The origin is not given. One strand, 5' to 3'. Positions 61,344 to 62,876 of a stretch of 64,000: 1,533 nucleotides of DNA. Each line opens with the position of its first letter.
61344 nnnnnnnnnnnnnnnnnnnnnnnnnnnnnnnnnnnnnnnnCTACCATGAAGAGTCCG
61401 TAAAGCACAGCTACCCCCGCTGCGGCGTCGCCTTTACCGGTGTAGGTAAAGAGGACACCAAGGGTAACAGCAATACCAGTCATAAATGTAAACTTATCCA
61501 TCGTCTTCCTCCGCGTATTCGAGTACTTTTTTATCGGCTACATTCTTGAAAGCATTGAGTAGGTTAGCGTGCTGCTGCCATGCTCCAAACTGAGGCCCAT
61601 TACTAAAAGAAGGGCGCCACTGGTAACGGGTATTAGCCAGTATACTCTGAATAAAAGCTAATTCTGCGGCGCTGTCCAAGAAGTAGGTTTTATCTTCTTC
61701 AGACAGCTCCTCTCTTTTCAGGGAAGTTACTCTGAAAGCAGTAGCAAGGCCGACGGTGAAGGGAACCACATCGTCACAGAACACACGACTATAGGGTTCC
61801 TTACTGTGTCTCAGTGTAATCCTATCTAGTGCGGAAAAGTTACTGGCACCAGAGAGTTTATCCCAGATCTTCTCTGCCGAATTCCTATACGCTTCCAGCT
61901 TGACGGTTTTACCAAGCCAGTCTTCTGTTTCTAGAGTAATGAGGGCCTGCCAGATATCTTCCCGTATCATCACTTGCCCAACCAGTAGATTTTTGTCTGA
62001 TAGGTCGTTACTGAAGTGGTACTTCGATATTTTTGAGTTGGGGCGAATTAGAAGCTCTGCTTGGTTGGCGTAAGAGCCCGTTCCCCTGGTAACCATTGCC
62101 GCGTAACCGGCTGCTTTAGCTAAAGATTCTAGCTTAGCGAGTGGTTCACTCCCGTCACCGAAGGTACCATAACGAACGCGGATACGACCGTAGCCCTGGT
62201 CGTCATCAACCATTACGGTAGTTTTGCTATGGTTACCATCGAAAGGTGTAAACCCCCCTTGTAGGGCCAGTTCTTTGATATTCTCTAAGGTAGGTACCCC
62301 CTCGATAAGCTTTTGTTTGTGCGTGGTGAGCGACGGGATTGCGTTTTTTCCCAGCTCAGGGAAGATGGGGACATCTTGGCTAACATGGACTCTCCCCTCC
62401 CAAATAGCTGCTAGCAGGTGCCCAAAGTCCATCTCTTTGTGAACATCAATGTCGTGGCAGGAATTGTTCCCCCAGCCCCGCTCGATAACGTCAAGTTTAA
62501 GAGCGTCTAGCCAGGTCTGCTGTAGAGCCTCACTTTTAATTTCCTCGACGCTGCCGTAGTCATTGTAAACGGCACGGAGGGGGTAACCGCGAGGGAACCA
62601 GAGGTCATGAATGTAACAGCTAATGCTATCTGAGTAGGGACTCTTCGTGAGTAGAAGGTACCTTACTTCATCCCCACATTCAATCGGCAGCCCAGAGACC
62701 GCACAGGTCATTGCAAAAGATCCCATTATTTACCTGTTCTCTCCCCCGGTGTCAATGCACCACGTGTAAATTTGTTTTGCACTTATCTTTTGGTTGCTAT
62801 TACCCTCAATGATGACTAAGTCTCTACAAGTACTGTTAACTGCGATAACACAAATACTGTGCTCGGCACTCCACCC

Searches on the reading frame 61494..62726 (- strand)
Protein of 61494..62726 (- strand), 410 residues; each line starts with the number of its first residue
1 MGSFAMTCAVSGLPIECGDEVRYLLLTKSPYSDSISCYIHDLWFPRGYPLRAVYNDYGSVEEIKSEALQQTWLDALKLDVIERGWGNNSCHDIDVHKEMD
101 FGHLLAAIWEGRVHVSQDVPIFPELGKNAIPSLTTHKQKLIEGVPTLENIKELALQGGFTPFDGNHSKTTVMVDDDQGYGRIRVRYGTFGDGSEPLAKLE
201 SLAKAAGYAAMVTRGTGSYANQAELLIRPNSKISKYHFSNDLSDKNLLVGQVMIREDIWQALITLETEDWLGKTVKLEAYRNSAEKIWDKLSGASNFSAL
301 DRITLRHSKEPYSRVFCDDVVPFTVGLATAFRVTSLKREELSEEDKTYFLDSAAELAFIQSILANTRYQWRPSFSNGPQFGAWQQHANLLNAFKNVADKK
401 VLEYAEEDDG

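Call 6: search_protein_families(library=phrogs, proteins=[window:61494-62726:-], max_evalue=0.01)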
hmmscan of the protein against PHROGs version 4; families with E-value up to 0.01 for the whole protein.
window:61494-62726:- (410 aa): 1 family
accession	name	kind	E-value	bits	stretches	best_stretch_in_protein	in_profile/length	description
phrog_5960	-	unknown function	9.4e-21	75.7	1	1-116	1-124/406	-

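Call 55: search_protein_families(library=pfam, proteins=[window:61494-62726:-], max_evalue=0.01)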
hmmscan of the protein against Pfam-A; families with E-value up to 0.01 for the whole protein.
window:61494-62726:- (410 aa): 0 families

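Call 98: find_encoding_contigs(protein=window:61494-62726:-, flank=10000, max_places=3)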
Protein window:61494-62726:- (410 aa): 2 contigs read that carry it; 2 places shown.
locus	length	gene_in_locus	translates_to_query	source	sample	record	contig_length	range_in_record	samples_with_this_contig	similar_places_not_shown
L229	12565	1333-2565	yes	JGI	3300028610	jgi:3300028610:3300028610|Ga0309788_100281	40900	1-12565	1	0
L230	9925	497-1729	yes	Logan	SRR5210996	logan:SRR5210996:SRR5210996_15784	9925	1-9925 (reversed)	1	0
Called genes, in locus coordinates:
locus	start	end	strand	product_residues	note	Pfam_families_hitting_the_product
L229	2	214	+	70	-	?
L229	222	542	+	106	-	-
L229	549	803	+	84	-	-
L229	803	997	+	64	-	PF01396:Zn_ribbon_Top1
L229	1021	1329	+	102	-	-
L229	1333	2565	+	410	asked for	-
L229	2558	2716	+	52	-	-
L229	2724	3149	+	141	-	PF11750:DUF3307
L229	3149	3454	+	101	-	-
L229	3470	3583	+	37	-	-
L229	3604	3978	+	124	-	-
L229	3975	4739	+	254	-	PF04446:Thg1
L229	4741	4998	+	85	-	-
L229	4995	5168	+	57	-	-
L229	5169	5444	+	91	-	-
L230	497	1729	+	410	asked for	-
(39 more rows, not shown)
